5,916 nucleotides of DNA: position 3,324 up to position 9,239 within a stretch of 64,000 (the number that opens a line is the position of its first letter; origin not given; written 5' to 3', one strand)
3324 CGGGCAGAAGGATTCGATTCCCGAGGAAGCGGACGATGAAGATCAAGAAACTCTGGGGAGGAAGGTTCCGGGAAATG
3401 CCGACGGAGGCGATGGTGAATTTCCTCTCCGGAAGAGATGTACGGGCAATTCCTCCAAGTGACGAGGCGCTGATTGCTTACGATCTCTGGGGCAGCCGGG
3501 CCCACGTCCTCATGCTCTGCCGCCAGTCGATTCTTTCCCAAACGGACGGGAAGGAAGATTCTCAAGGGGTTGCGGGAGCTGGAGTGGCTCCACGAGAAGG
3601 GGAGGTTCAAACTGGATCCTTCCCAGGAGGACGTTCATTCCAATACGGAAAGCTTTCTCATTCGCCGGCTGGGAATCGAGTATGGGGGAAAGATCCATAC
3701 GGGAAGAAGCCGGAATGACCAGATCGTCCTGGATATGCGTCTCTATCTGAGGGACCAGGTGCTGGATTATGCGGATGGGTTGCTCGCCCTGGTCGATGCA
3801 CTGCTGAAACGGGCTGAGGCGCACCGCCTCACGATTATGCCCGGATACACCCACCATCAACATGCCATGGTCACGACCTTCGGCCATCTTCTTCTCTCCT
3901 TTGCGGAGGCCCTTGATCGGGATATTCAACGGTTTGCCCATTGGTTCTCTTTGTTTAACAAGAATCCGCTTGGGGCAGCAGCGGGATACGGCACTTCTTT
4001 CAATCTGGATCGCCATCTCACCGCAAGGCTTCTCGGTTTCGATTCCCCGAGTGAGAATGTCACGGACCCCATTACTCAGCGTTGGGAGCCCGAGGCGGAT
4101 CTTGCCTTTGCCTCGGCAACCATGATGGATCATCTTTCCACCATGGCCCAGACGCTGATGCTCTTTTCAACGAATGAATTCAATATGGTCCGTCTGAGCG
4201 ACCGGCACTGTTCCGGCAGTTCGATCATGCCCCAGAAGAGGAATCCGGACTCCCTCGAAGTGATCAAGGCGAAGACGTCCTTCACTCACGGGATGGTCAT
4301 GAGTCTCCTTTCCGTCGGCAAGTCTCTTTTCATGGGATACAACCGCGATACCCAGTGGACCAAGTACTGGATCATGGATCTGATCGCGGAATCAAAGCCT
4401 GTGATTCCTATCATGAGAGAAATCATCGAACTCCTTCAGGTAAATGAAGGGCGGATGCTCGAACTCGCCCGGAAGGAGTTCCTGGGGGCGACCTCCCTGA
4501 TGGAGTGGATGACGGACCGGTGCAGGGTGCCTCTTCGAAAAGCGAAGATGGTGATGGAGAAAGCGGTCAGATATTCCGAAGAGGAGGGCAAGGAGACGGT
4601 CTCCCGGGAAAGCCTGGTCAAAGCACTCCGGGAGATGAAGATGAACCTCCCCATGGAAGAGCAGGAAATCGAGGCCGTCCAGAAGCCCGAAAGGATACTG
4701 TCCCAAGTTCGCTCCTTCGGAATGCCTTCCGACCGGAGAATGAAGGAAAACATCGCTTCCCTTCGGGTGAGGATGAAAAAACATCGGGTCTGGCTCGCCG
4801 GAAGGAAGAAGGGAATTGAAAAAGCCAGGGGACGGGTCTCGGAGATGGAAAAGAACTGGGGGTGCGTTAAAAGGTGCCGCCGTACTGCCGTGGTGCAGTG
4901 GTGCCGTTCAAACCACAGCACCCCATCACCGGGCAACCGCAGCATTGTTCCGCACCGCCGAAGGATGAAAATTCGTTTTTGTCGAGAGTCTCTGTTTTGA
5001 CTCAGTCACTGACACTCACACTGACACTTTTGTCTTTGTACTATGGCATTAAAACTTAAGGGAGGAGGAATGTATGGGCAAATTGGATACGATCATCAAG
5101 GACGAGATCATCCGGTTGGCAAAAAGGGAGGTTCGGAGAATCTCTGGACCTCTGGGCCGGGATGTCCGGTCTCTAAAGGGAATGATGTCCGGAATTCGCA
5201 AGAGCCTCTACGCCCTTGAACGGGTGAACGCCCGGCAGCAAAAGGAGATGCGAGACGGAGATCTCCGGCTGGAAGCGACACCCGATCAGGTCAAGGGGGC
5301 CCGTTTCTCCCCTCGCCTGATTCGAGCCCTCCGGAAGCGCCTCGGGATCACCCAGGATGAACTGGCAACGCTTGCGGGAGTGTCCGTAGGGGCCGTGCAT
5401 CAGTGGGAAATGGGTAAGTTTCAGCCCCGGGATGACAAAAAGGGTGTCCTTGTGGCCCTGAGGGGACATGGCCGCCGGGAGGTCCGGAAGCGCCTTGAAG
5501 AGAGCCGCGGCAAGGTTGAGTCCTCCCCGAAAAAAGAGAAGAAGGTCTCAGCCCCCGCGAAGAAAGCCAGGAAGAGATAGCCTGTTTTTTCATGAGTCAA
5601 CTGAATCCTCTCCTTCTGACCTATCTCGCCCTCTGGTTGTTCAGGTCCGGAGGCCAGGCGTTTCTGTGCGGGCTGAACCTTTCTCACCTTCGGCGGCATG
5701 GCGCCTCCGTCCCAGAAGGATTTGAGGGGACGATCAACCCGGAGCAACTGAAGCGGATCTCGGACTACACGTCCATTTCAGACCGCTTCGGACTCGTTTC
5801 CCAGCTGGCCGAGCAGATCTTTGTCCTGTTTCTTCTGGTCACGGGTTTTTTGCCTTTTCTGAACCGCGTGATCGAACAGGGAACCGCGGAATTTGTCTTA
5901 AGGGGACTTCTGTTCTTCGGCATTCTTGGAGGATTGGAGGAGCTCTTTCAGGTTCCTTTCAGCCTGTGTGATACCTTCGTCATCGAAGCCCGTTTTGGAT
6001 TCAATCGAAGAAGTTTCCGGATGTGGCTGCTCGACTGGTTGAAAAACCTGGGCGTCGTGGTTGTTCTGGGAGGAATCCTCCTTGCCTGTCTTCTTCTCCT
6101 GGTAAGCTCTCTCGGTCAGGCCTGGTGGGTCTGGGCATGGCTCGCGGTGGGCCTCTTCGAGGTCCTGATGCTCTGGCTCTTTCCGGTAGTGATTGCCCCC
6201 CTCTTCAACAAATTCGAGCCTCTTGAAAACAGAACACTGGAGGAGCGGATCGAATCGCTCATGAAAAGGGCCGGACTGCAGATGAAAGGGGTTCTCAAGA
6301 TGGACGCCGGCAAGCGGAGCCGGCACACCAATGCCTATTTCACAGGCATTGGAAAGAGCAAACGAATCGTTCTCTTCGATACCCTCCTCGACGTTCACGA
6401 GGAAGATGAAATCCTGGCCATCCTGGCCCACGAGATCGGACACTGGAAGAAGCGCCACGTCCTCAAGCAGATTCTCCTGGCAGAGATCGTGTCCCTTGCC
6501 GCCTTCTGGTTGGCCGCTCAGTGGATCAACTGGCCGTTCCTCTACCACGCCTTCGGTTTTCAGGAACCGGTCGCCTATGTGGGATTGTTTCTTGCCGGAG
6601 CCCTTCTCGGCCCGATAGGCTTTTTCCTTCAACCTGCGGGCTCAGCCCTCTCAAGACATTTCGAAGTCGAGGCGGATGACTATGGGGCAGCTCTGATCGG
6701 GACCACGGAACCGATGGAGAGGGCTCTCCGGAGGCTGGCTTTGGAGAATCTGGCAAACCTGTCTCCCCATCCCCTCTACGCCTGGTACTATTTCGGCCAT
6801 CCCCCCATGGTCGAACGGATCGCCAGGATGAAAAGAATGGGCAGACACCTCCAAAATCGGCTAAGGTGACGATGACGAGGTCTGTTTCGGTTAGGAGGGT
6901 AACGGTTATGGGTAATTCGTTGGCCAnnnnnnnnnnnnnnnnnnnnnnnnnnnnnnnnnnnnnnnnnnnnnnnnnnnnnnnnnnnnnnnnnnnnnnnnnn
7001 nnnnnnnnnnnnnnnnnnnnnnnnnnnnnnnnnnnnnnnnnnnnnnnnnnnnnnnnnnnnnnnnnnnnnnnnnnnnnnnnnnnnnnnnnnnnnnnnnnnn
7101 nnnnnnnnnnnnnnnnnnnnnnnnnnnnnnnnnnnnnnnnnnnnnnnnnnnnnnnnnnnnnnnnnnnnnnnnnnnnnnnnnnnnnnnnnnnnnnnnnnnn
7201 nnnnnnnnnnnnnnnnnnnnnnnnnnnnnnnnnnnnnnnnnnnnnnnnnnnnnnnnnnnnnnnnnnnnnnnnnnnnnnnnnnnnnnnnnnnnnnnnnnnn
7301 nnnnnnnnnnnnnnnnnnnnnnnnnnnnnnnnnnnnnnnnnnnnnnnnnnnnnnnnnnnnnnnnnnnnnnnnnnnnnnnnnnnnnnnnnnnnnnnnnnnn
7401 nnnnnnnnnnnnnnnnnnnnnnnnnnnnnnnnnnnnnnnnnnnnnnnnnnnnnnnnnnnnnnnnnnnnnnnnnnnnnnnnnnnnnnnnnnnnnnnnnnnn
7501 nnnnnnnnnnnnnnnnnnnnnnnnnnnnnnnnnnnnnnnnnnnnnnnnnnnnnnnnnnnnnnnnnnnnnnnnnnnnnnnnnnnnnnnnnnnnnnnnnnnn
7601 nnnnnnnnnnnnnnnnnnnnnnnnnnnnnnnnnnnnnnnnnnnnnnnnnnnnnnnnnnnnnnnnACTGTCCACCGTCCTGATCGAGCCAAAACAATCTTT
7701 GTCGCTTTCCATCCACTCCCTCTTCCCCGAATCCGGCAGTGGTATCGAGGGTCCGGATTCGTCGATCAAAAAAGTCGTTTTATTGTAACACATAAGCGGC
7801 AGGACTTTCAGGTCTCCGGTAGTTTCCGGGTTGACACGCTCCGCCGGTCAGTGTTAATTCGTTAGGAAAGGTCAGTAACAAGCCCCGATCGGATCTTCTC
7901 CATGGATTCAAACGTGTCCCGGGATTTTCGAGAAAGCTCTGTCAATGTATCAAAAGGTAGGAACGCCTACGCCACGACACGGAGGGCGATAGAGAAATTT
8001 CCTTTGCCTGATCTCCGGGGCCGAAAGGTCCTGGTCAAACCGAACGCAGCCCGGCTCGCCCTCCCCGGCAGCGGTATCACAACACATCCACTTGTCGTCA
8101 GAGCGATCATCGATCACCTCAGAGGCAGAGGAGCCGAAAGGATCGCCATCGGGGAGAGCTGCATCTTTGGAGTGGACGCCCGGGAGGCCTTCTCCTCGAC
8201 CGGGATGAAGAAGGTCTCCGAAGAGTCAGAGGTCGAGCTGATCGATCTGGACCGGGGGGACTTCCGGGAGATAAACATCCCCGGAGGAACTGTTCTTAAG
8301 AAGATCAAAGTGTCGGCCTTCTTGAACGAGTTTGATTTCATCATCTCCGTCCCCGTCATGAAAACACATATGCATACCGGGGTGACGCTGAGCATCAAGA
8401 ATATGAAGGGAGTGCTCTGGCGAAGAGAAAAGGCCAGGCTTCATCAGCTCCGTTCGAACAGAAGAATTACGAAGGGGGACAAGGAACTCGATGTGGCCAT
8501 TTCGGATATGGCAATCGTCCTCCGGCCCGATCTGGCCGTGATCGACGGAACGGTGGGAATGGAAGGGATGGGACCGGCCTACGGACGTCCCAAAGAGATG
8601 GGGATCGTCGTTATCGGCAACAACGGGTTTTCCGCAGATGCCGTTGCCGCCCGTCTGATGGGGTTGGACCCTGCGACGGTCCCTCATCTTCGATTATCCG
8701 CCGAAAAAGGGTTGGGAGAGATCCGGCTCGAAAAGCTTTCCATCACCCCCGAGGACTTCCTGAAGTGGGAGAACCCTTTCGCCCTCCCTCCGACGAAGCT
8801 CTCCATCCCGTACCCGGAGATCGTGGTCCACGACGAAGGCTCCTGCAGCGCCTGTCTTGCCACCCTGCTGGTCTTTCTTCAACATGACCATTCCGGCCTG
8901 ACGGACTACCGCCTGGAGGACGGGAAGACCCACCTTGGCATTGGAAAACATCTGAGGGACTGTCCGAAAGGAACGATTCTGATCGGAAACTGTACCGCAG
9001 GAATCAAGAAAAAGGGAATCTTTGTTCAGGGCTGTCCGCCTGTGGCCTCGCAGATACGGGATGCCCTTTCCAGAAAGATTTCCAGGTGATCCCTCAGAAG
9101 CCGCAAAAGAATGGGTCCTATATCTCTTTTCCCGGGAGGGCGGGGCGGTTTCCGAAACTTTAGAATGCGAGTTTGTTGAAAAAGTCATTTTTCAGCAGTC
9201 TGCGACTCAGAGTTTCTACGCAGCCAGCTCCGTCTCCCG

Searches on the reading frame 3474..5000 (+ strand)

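Call 40: search_protein_families(library=pfam, proteins=[window:3474-5000:+])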
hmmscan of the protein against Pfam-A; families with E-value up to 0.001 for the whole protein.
window:3474-5000:+ (508 aa): 2 families
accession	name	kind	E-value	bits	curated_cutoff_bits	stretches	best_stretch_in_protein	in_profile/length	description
PF00206.25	Lyase_1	-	7.8e-52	177.1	27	1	23-267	47-306/312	Lyase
PF14698.11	ASL_C2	-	0.00081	20.2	27.3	0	336-406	1-65/69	Argininosuccinate lyase C-terminal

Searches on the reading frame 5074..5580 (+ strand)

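Call 40: search_protein_families(library=pfam, proteins=[window:5074-5580:+])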
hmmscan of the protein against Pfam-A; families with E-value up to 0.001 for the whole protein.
window:5074-5580:+ (168 aa): 3 families
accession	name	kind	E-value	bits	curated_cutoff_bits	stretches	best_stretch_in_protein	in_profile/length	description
PF01381.28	HTH_3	-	7.6e-09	35.9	23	1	83-120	1-38/55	Helix-turn-helix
PF13560.12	HTH_31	-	1.2e-06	29.1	27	1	81-119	4-43/64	Helix-turn-helix domain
PF15731.11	MqsA_antitoxin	-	2e-05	25.1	30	1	70-120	61-111/131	Antitoxin component of bacterial toxin-antitoxin system, MqsA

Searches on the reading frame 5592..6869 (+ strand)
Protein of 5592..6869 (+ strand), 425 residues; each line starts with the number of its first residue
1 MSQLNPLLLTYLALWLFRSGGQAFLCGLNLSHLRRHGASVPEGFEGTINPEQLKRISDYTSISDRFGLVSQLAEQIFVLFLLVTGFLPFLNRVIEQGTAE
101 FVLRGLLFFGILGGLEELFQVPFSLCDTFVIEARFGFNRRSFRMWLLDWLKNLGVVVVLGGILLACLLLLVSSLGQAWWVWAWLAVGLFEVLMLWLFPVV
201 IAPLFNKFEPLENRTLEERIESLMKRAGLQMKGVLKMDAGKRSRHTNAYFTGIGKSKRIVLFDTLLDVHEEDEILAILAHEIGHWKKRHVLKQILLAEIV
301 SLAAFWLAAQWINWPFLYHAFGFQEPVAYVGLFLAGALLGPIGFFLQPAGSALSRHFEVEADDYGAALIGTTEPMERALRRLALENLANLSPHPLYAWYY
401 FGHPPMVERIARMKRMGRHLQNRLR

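Call 40: search_protein_families(library=pfam, proteins=[window:5592-6869:+])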
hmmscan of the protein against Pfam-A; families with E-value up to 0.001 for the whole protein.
window:5592-6869:+ (425 aa): 2 families
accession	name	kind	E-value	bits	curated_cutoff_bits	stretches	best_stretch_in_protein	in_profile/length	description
PF16491.10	Peptidase_M48_N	-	6.3e-49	166.7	27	1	30-207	2-179/179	CAAX prenyl protease N-terminal, five membrane helices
PF01435.24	Peptidase_M48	-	2.7e-37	128.8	20.3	1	210-415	1-184/186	Peptidase family M48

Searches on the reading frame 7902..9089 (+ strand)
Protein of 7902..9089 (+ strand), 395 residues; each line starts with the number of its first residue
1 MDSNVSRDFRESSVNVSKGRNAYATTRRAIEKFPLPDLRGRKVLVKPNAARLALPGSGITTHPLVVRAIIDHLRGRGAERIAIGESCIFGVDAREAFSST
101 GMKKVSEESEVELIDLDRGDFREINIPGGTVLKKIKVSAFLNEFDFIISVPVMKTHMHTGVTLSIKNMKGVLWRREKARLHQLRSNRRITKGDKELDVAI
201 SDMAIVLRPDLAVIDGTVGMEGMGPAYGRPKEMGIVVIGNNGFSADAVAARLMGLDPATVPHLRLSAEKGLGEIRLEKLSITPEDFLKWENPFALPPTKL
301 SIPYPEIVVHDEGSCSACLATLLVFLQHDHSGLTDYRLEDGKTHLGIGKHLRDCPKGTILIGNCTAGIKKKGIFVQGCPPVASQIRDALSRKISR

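Call 40: search_protein_families(library=pfam, proteins=[window:7902-9089:+])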
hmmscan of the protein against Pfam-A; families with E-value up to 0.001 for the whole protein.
window:7902-9089:+ (395 aa): 1 family
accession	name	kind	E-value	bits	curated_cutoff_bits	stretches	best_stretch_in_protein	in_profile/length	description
PF04015.17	DUF362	-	1.6e-51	175.6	24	1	43-251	1-200/200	Domain of unknown function (DUF362)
